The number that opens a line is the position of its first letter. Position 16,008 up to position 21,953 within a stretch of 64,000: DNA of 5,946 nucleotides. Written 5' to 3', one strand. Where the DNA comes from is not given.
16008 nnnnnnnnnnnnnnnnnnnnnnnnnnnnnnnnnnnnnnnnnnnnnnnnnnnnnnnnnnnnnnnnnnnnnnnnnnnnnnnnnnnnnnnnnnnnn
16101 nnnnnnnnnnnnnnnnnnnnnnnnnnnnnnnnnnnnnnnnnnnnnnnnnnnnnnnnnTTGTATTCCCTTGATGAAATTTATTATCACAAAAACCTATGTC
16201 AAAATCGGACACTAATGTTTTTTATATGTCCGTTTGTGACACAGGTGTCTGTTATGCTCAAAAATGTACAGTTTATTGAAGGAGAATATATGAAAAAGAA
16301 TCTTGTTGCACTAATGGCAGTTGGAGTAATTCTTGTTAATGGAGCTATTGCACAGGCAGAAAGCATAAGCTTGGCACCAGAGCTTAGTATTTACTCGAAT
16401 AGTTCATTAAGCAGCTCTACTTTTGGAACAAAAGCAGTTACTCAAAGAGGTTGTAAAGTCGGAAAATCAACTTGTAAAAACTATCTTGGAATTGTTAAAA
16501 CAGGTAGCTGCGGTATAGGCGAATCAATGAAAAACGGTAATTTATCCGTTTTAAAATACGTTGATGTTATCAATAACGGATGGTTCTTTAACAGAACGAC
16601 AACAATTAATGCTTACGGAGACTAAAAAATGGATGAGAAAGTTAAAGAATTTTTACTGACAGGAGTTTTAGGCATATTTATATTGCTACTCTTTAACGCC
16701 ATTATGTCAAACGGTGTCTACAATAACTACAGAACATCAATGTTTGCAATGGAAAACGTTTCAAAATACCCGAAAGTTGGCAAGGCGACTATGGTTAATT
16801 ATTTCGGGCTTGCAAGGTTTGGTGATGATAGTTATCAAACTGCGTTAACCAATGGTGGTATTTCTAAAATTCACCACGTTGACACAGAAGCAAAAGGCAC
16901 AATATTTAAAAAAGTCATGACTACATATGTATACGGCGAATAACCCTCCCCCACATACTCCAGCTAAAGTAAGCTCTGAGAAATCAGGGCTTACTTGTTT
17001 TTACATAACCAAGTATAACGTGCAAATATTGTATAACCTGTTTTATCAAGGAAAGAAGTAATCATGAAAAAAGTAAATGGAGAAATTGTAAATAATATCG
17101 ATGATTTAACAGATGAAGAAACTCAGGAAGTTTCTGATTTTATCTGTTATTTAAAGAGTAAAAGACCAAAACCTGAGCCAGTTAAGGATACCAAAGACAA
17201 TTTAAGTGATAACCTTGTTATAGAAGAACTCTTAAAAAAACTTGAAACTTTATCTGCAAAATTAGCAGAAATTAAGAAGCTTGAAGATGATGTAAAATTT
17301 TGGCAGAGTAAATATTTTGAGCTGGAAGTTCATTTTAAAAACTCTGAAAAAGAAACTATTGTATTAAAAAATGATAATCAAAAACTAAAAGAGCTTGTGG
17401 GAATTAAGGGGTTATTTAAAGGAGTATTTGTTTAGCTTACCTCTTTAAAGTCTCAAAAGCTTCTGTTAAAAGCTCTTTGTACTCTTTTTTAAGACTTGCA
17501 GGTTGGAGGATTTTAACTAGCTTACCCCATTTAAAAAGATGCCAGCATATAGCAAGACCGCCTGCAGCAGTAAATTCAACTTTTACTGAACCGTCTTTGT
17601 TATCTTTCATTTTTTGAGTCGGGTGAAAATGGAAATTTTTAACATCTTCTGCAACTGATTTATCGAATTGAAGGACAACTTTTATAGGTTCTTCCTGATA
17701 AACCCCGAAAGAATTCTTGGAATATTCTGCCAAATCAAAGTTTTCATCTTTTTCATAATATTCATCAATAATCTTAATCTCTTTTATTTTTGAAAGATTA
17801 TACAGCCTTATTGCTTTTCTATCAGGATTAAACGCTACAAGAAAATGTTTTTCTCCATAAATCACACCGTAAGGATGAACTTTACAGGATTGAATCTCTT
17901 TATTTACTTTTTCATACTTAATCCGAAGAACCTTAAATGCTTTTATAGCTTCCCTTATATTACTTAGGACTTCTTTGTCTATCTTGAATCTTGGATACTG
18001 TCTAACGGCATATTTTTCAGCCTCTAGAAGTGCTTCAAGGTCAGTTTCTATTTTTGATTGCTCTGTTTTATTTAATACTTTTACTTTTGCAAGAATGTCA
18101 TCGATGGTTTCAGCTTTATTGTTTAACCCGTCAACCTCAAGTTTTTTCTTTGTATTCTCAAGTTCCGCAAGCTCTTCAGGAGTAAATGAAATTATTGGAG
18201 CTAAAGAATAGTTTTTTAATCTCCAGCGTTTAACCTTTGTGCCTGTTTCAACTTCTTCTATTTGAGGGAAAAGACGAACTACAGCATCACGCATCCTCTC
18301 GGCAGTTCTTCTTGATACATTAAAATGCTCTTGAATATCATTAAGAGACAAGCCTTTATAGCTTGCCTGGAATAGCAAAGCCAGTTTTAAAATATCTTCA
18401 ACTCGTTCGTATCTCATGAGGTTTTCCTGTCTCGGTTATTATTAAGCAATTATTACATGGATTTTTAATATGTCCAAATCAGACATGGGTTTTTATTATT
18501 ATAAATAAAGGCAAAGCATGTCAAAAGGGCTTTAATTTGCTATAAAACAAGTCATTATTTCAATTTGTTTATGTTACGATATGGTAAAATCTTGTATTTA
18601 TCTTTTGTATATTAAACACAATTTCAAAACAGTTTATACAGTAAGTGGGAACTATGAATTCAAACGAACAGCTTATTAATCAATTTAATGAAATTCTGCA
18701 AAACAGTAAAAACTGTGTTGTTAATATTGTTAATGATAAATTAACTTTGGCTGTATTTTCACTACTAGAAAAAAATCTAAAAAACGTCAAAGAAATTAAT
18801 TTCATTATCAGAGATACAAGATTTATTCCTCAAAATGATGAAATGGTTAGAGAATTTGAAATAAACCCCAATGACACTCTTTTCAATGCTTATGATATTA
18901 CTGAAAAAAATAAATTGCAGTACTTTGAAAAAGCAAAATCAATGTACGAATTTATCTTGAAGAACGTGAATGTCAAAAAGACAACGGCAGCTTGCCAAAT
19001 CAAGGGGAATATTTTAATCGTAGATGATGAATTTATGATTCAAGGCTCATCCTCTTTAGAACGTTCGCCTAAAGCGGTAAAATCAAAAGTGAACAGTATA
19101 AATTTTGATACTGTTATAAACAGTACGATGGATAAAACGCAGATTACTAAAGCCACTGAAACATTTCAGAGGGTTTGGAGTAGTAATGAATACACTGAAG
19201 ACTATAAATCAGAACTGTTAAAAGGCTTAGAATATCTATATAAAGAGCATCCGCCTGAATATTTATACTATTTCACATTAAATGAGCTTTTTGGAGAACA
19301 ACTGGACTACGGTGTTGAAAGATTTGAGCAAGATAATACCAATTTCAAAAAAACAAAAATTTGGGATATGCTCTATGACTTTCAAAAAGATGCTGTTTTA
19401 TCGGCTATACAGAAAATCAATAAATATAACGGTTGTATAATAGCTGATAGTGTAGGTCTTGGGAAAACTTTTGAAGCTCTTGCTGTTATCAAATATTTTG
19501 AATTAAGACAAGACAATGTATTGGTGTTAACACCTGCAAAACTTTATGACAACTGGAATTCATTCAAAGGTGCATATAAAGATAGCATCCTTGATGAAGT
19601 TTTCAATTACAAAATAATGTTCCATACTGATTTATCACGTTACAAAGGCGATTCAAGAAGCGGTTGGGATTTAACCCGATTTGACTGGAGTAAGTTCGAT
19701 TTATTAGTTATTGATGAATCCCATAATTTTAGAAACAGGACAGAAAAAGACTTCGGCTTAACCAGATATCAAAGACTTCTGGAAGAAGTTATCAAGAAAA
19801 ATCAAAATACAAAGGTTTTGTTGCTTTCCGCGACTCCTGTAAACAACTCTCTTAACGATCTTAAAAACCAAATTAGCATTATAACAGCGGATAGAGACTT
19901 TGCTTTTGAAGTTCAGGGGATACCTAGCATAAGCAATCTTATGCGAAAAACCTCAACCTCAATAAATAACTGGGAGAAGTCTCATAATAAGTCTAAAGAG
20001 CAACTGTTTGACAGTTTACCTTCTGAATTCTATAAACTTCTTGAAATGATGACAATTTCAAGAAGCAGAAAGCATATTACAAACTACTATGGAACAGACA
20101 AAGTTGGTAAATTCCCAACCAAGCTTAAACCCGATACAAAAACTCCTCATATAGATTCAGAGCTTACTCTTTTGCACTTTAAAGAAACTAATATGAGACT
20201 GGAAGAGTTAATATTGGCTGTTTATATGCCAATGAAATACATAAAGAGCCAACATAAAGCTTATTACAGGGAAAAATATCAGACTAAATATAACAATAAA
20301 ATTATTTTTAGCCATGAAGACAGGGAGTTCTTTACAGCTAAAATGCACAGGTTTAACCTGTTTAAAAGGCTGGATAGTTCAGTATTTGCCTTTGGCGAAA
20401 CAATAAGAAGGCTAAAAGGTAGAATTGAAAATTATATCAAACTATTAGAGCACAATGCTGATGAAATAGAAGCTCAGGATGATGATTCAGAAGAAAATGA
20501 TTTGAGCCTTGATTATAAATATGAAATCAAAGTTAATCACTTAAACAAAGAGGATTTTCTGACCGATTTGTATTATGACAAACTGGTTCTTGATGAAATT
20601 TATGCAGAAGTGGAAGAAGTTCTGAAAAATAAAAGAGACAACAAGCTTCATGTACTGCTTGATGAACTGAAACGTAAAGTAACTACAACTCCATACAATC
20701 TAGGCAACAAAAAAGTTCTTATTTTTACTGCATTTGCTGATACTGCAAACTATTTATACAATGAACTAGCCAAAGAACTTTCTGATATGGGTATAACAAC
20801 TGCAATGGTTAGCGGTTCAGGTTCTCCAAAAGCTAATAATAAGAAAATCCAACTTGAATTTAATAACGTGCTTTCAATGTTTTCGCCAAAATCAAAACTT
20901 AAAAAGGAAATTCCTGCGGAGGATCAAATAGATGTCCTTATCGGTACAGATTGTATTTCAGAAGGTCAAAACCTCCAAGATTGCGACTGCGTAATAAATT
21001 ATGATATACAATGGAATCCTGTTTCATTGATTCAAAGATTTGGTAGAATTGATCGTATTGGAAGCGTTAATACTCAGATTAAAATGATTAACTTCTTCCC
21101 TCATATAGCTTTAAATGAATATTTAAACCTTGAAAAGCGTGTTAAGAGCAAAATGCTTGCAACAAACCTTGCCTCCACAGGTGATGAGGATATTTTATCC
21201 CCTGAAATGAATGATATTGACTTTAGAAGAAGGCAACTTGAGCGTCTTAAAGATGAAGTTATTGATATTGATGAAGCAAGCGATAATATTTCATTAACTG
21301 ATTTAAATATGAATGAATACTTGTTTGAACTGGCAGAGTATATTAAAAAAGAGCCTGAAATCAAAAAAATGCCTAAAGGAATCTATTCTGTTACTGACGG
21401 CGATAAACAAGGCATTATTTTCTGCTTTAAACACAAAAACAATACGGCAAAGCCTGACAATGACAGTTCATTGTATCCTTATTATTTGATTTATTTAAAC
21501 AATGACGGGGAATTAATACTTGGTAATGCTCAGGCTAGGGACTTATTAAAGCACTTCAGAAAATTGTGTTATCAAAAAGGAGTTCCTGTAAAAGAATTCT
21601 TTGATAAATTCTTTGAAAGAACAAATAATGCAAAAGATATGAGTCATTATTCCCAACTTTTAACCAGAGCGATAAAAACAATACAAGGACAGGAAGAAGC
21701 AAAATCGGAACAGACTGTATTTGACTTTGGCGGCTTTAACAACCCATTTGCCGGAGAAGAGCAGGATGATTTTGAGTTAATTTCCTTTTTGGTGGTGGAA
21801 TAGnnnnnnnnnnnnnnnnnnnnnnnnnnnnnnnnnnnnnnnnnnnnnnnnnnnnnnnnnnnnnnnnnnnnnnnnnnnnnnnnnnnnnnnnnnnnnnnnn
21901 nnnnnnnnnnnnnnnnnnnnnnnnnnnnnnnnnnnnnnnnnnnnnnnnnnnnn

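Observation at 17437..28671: WYL-regulated five-gene operon: PLD-like/SNF2 helicase, 238-aa unknown, Type III Mod, Type III Res, 302-aa unknown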

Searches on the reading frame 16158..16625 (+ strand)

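Call 11: search_protein_families(library=pfam, proteins=[window:16158-16625:+], max_evalue=0.001)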
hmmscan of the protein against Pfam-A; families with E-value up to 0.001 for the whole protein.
window:16158-16625:+ (155 aa): 1 family
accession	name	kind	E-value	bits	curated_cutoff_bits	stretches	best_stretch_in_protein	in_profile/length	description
PF13146.11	TRL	-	1.6e-08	35.1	25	1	88-149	8-72/77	TRL-like protein family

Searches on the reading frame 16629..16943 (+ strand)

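Call 11: search_protein_families(library=pfam, proteins=[window:16629-16943:+], max_evalue=0.001)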
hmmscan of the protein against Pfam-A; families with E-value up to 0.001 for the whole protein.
window:16629-16943:+ (104 aa): 1 family
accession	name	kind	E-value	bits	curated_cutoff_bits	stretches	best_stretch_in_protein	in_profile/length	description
PF13146.11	TRL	-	2.7e-14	53.6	25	1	30-104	3-77/77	TRL-like protein family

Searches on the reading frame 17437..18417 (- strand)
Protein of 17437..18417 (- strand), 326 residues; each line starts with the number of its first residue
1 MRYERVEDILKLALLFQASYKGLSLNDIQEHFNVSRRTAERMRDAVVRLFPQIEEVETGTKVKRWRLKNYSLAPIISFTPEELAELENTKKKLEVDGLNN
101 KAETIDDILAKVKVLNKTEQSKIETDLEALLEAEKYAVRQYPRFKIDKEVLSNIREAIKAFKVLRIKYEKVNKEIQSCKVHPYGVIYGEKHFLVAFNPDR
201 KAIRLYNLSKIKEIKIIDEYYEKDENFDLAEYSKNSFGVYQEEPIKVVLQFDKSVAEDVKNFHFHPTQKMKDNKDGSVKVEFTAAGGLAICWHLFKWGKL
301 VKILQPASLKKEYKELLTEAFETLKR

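Call 4: search_protein_families(library=pfam, proteins=[window:17437-18417:-], max_evalue=0.01)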
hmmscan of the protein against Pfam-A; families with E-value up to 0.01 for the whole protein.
window:17437-18417:- (326 aa): 4 families
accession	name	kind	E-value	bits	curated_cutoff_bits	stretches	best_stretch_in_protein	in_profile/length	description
PF13280.12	WYL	-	6.8e-12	45.7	21.8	1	149-216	1-70/70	WYL domain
PF25583.1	WCX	-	7.6e-12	45.8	23.9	1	243-320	1-75/76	WCX domain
PF08279.18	HTH_11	-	0.00066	19.9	25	1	6-40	2-33/55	HTH domain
PF13384.12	HTH_23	-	0.0071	16.6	24.6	0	12-45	10-40/50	Homeodomain-like domain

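Call 5: search_protein_families(library=padloc, proteins=[window:17437-18417:-], max_evalue=0.001)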
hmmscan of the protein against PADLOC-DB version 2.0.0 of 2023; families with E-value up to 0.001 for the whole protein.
window:17437-18417:- (326 aa): 3 families
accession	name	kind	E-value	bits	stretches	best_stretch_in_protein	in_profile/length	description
PDLC01457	WYL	-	2e-28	97.6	1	7-309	4-229/229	"CAS-I,CAS-II,CAS-III,CAS-IV,CAS-V,CAS-VI; associated_signaling"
PDLC01652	WYL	-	6.8e-27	92.8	1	145-320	14-161/162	"CAS-I,CAS-II,CAS-III,CAS-IV,CAS-V,CAS-VI; associated_signaling"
PDLC01766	Cas3c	-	2e-16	57.4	1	4-314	8-306/1009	-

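Call 6: search_protein_families(library=ncbifam, proteins=[window:17437-18417:-], max_evalue=0.001)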
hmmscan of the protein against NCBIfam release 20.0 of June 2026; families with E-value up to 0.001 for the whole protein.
window:17437-18417:- (326 aa): 0 families

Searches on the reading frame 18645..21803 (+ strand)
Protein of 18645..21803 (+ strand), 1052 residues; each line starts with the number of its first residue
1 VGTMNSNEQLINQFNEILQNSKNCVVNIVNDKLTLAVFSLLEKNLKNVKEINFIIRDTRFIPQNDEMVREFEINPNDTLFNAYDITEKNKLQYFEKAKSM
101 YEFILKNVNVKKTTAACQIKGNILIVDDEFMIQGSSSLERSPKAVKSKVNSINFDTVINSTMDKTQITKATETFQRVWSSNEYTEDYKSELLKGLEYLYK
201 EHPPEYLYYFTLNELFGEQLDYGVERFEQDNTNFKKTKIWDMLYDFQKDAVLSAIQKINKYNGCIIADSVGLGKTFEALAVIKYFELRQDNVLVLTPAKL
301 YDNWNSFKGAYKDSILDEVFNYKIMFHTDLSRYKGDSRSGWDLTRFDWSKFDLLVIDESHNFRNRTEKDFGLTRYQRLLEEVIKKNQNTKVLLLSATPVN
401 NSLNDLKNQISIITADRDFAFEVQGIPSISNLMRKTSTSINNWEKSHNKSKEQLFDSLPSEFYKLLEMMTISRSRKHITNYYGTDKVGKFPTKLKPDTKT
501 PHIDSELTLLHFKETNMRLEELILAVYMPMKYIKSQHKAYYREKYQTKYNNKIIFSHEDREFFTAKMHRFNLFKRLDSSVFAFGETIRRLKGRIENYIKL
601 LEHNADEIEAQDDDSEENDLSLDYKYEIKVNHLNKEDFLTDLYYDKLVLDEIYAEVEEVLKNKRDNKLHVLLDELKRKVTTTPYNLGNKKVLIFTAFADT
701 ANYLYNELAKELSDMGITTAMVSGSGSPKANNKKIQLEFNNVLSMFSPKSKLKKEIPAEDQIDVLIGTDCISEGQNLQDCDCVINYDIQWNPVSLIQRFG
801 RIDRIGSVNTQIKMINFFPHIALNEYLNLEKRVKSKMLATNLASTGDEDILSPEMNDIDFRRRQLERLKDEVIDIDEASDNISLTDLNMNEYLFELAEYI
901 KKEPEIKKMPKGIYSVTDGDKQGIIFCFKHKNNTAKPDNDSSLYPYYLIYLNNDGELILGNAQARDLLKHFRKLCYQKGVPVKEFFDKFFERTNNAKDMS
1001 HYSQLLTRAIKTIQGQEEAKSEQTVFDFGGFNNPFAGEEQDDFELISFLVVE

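Call 4: search_protein_families(library=pfam, proteins=[window:18645-21803:+], max_evalue=0.01)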
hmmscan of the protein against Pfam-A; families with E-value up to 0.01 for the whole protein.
window:18645-21803:+ (1052 aa): 5 families
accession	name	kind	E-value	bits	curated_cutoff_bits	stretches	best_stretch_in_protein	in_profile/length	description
PF00271.37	Helicase_C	-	1.2e-16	61.4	23.5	1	685-806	12-110/110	Helicase conserved C-terminal domain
PF00176.29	SNF2-rel_dom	-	1.8e-10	40.8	24.9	1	247-408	2-173/290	SNF2-related domain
PF04851.21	ResIII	-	1.1e-09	38.9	22.5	1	243-399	4-163/164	Type III restriction enzyme, res subunit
PF00270.35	DEAD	-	1.9e-06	28.2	26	1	262-402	15-163/167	DEAD/DEAH box helicase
PF22590.2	Cas3-like_C_2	-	0.0013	19.4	27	1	689-804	3-103/106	CRISPR-associated nuclease/helicase Cas3, C-terminal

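Call 5: search_protein_families(library=padloc, proteins=[window:18645-21803:+], max_evalue=0.001)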
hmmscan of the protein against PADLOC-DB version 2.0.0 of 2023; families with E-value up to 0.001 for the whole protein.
window:18645-21803:+ (1052 aa): 38 families (the best 25 are shown)
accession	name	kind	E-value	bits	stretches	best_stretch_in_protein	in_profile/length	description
PDLC01075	C3a139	-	1.7e-228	759.5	1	4-1051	5-947/948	HKD+Snf2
PDLC02621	DrmD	-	9.5e-41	138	2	552-820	386-638/1040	DrmD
PDLC02623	DrmD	-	1.3e-30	103.9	3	662-825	507-643/1040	DrmD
PDLC02619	DrmD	-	7.7e-30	101.7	2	574-812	303-540/872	DrmD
PDLC02500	BrxHI|BrxHII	-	6.6e-26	89.1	1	588-818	385-585/933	BrxHI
PDLC02193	PLD_Helicase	-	9.2e-26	88.3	1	646-835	652-829/905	-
PDLC00659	HmaA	-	1.8e-25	87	1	602-808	428-613/1176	SNF2 helicase / DEAD-box helicase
PDLC02572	DrmA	-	1.4e-24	84.1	2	645-812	478-628/1043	DrmA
PDLC02632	DrmD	-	3.4e-23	80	2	557-812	388-631/662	DrmD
PDLC03830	ZacC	-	6.1e-23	79.4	2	347-410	240-300/1019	-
PDLC02843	DpdE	-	7.2e-22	75.1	2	259-401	176-300/1091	DpdE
PDLC04556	PDC-M27C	-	3.9e-21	73.1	3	348-417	191-259/892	-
PDLC02840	DpdE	-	1.6e-19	67.8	2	265-401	180-305/1091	DpdE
PDLC02633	DrmD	-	2e-19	67.1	1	750-820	572-643/839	DrmD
PDLC02504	BrxHI|BrxHII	-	6.7e-16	55.4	2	573-818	377-593/971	BrxHII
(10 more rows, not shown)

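Call 6: search_protein_families(library=ncbifam, proteins=[window:18645-21803:+], max_evalue=0.001)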
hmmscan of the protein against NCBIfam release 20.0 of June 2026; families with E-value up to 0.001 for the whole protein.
window:18645-21803:+ (1052 aa): 16 families
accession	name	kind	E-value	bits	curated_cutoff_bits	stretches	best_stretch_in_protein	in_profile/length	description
NF038317.1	DISARM_DrmD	equivalog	3.3e-48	164.7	610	3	557-823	372-626/1021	DISARM system SNF2-like helicase DrmD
NF042964.1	phospholipD_antiphage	equivalog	3.8e-36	124.8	1100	2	349-825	358-809/895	phospholipase D-like domain-containing anti-phage protein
NF038318.1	DISARM_DrmD_b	equivalog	3.4e-29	101.6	950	2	574-813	300-538/868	DISARM system SNF2-like helicase DrmD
NF041062.1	DpdE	equivalog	1.4e-26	92.8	500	2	265-403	174-302/1048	protein DpdE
NF003426.0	PRK04914.1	equivalog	6.6e-15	54.4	576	1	761-809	547-595/959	RNA polymerase-associated protein RapA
NF053675.1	pilus_reg_Snf2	equivalog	3.1e-12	45.4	1100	1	232-409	574-747/1029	pilus expression-regulating Snf2 family helicase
NF010337.0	PRK13766.1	equivalog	2.3e-09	36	610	1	661-805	339-468/781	Hef nuclease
NF041790.1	anti-phage_ZorD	equivalog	2.2e-07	29.2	1500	1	259-305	602-651/1035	type I Zorya anti-phage system protein ZorD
NF053631.1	RNA_helic_CshA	equivalog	2.8e-07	29.8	646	1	759-845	285-368/434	degradosome RNA helicase CshA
NF058637.1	helic_SCO1167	equivalog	3e-05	22.3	1200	0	261-305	488-535/932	SCO1167/SCO6262 family helicase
NF008394.0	PRK11192.1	equivalog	4e-05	22.6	507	1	759-820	295-356/441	ATP-dependent RNA helicase SrmB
NF053632.1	heli_RadD_YejH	equivalog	5.3e-05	21.7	720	1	243-399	3-152/573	DNA repair helicase RadD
TIGR02621.3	cas3_GSU0051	exception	7.7e-05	21.7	400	0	661-827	250-394/854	type I-G CRISPR-associated helicase/endonuclease Cas3g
NF008744.0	PRK11776.1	equivalog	0.00011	20.9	524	1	761-856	292-386/460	ATP-dependent RNA helicase DbpA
NF008642.0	PRK11634.1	equivalog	0.00024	19.6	989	0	760-811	294-345/628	DEAD/DEAH family ATP-dependent RNA helicase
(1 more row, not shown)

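Call 98: search_solved_structures(query=window:18654-21800:+, max_evalue=0.00001)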
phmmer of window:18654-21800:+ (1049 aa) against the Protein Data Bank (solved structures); distinct sequences matched with E-value up to 0.00001: 20.
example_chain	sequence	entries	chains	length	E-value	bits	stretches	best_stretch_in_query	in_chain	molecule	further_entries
7otq_K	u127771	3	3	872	5.7e-12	47.5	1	240-415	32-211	Chromodomain-helicase-DNA-binding protein 1-like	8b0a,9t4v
7epu_B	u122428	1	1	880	5.8e-12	47.4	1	240-415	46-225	Chromodomain-helicase-DNA-binding protein 1-like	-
7enn_K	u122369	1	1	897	6.2e-12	47.3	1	240-415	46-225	Chromodomain-helicase-DNA-binding protein 1-like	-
5hzr_A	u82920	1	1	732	3.5e-09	38.2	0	210-403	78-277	SNF2-family ATP dependent chromatin remodeling factor like protein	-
6ne3_W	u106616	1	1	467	1.8e-08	35.9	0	237-412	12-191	SWI/SNF-related matrix-associated actin-dependent regulator of chromatin subfamily A membe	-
8v4y_W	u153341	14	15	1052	9.8e-08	33.5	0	237-412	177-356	SWI/SNF-related matrix-associated actin-dependent regulator of chromatin subfamily A membe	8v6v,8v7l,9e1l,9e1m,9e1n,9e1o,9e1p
23cp_K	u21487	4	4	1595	1.9e-07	32.5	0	759-890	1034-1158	WD40 repeat-containing protein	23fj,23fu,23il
6iy2_O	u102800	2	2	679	2.2e-07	32.3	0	223-305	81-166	Transcription regulatory protein SNF2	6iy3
1hv8_A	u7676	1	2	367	2.6e-07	32.1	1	756-831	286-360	PUTATIVE ATP-DEPENDENT RNA HELICASE MJ0669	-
5x0x_O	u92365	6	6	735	3.1e-07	31.8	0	223-305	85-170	Transcription regulatory protein SNF2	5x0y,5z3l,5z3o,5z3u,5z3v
6vzg_K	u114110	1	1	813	3.8e-07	31.5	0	754-868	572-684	Nuclear protein STH1/NPS1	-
6vz4_K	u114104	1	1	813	4.7e-07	31.2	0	754-868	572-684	Nuclear protein STH1/NPS1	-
7egm_A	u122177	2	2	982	5.5e-07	31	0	754-835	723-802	Transcription regulatory protein SNF2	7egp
6pwf_K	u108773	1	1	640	6.8e-07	30.7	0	754-828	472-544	chromatin remodeling factor ISWI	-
5jxr_A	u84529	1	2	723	1.1e-06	29.9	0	754-827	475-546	Chromatin-remodeling complex ATPase-like protein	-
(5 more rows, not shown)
